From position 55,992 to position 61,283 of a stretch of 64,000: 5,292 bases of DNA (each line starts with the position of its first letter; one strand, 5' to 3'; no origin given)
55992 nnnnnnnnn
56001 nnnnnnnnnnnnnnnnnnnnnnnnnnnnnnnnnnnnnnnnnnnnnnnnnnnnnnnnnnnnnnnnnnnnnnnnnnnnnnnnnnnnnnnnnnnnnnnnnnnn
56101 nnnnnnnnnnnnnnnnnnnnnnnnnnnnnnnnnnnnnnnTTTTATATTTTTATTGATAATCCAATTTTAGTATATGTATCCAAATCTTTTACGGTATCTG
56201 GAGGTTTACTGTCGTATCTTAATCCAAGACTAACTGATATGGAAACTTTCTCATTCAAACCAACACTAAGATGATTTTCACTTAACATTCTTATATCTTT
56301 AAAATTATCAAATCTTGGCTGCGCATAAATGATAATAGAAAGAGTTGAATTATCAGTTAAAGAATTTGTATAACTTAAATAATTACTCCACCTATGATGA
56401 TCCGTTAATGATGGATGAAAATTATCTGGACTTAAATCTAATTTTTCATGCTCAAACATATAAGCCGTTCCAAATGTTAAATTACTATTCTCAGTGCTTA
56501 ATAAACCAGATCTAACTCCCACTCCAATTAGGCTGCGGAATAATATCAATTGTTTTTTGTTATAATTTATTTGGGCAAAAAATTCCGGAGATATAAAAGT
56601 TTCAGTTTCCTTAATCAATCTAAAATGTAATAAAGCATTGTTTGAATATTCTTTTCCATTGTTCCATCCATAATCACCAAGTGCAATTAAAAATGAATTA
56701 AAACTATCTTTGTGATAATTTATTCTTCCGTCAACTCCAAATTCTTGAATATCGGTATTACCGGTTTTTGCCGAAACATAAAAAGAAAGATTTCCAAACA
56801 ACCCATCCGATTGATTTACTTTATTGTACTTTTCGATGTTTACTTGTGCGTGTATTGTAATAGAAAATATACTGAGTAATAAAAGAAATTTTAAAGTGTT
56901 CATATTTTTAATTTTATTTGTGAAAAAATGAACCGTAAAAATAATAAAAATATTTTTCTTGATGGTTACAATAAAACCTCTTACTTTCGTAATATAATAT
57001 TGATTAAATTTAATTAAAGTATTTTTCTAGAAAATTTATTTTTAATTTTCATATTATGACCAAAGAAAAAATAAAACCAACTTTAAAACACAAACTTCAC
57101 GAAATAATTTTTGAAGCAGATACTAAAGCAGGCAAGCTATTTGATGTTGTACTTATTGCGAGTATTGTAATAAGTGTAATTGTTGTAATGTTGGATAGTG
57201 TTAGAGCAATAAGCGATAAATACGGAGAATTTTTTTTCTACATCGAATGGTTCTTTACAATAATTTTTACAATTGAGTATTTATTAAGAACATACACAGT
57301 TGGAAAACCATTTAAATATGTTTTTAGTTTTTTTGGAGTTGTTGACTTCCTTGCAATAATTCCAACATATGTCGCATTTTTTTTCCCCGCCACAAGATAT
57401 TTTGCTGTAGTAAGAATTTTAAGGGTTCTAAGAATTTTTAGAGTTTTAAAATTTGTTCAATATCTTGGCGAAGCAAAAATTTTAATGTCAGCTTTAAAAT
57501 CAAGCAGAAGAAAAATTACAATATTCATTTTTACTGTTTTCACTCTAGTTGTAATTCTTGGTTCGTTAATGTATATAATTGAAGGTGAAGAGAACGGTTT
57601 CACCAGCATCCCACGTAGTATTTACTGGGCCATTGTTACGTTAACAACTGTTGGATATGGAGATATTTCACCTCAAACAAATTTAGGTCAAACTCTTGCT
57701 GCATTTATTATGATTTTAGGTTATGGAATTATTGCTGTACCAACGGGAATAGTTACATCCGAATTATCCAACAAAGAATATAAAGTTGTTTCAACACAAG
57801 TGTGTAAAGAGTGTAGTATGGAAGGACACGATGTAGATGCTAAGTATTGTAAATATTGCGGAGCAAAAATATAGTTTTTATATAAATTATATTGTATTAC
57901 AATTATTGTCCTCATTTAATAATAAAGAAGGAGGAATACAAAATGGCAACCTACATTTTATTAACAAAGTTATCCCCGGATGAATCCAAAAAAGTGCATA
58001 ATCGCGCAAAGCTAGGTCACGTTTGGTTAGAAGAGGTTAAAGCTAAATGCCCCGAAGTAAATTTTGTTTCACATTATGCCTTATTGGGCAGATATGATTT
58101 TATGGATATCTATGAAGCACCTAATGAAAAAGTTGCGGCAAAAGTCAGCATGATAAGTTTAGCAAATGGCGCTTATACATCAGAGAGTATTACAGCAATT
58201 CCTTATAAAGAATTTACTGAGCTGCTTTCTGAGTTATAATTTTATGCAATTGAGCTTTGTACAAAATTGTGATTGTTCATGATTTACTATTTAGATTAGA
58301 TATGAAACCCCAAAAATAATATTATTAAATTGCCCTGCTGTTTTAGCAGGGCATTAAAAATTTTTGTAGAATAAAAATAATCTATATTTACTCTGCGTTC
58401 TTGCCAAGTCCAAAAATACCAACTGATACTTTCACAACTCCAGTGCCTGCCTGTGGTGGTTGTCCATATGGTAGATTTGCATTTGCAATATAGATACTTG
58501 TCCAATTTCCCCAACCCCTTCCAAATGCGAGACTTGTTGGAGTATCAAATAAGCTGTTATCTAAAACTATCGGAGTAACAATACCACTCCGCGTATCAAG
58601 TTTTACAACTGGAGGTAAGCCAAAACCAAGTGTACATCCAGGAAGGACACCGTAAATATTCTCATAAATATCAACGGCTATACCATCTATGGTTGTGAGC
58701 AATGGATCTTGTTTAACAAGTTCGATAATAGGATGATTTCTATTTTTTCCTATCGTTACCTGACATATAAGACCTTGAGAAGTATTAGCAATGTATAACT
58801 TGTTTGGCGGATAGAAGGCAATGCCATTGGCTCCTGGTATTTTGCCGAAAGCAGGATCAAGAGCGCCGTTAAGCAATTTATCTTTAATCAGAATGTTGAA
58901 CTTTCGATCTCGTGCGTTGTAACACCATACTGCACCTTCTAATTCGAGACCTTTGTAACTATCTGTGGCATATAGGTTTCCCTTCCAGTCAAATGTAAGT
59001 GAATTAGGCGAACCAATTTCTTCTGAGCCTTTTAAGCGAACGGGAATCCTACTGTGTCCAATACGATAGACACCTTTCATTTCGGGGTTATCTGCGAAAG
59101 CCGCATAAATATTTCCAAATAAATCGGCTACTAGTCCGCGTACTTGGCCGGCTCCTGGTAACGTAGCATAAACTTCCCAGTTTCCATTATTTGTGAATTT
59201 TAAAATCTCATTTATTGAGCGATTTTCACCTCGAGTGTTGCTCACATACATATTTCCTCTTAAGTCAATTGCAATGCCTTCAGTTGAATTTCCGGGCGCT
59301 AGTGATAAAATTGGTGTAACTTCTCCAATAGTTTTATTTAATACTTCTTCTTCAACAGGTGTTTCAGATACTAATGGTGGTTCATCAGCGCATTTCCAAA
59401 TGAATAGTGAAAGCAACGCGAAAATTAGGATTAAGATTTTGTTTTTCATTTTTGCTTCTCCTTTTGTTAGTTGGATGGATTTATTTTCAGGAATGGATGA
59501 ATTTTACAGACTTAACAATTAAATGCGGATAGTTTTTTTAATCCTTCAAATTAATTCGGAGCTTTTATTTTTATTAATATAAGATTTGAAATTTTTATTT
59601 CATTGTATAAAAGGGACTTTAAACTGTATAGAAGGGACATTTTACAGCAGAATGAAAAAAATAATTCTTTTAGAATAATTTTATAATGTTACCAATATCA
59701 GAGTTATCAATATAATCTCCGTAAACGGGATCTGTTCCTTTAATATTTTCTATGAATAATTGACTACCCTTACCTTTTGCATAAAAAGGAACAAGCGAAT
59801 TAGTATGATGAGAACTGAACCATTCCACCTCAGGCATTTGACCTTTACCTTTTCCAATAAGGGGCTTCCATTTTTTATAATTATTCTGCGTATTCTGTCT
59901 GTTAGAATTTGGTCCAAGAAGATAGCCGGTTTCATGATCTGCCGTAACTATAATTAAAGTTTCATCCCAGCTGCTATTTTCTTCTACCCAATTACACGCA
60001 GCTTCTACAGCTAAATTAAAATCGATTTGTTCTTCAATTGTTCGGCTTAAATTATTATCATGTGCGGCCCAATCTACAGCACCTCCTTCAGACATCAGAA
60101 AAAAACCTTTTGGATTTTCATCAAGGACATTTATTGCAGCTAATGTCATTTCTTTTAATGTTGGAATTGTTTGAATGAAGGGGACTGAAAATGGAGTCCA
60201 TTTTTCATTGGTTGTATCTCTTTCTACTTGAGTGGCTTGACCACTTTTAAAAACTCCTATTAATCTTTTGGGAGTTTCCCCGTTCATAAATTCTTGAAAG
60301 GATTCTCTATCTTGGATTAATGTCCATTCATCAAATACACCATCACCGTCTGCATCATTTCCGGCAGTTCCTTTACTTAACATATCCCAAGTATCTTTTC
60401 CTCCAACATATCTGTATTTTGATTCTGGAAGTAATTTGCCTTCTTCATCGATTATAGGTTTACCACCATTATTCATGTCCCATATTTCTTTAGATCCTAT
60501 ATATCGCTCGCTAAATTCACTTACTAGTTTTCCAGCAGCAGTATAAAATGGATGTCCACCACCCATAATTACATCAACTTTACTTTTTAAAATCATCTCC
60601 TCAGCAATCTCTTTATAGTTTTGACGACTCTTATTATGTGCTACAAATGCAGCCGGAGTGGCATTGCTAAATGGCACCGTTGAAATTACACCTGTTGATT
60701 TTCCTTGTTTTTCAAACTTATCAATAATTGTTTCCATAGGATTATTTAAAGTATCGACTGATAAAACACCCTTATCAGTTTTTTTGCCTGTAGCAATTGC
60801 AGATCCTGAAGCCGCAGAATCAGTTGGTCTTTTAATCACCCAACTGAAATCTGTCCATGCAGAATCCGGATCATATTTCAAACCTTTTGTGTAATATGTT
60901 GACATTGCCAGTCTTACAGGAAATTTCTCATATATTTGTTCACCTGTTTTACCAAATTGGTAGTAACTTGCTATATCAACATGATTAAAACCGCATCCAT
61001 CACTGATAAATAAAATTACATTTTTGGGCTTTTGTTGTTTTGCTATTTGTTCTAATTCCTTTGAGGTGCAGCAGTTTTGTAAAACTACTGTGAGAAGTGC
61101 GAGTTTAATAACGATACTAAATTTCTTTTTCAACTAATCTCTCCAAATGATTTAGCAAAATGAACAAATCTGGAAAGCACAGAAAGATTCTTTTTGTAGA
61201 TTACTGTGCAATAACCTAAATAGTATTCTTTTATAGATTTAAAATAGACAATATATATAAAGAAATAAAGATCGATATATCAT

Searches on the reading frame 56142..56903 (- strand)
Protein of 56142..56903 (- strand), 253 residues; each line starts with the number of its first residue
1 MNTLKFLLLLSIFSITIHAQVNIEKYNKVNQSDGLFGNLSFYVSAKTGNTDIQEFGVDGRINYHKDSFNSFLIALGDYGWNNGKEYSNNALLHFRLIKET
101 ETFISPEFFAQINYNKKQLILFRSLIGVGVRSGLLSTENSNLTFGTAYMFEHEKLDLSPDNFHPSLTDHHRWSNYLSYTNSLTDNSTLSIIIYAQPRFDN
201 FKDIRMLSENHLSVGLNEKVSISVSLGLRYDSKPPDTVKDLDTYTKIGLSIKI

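Call 64: search_protein_families(library=pfam, proteins=[window:56142-56903:-], max_evalue=0.00001)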
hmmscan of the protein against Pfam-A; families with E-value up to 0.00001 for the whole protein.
window:56142-56903:- (253 aa): 1 family
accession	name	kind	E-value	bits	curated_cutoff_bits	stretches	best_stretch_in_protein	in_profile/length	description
PF04338.18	DUF481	-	4.1e-20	73.2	21.1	1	43-250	5-207/210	Protein of unknown function, DUF481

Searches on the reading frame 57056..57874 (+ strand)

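Call 64: search_protein_families(library=pfam, proteins=[window:57056-57874:+], max_evalue=0.00001)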
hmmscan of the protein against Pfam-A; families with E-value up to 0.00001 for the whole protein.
window:57056-57874:+ (272 aa): 2 families
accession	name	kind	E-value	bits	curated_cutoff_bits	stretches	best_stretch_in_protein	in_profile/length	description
PF00520.37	Ion_trans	-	8.6e-37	127.1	25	1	27-239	2-235/241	Ion transport protein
PF07885.22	Ion_trans_2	-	4.4e-16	59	22.5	1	161-237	2-77/79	Ion channel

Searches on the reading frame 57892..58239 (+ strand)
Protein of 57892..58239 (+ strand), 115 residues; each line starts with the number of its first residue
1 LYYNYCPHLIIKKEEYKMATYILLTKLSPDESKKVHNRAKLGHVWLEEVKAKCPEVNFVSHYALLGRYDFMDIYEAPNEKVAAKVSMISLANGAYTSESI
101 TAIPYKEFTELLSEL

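Call 64: search_protein_families(library=pfam, proteins=[window:57892-58239:+], max_evalue=0.00001)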
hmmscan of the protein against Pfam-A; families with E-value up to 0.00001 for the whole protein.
window:57892-58239:+ (115 aa): 1 family
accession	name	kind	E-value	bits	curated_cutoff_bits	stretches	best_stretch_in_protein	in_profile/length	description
PF08734.17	GYD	-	4.9e-19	68.6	31.4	1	21-111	1-90/91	GYD domain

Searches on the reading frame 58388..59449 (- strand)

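Call 64: search_protein_families(library=pfam, proteins=[window:58388-59449:-], max_evalue=0.00001)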
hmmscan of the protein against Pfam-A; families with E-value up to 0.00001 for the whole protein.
window:58388-59449:- (353 aa): 1 family
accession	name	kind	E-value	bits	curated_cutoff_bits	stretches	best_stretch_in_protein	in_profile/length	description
PF06739.17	SBBP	-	1.6e-07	31.6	20.5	0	102-116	14-28/38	Beta-propeller repeat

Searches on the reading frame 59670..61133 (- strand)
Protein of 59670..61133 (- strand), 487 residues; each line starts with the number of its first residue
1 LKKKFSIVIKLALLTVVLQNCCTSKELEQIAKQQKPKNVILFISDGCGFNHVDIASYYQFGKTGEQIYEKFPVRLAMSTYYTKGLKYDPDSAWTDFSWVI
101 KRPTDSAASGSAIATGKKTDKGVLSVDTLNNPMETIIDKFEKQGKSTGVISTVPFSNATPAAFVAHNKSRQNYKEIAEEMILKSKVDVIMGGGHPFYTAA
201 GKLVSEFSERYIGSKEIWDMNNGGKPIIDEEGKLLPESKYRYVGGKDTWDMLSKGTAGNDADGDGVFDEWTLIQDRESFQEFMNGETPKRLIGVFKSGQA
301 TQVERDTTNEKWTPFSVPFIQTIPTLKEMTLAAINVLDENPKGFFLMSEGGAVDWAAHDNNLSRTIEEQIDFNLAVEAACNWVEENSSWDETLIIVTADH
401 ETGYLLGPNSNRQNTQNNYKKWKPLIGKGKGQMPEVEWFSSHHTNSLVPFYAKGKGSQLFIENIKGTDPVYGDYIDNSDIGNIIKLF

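Call 64: search_protein_families(library=pfam, proteins=[window:59670-61133:-], max_evalue=0.00001)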
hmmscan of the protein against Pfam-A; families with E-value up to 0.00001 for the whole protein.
window:59670-61133:- (487 aa): 1 family
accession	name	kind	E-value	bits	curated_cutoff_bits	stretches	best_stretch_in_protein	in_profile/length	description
PF00245.25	Alk_phosphatase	-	1.1e-59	202.9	24.4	1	37-426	2-342/423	Alkaline phosphatase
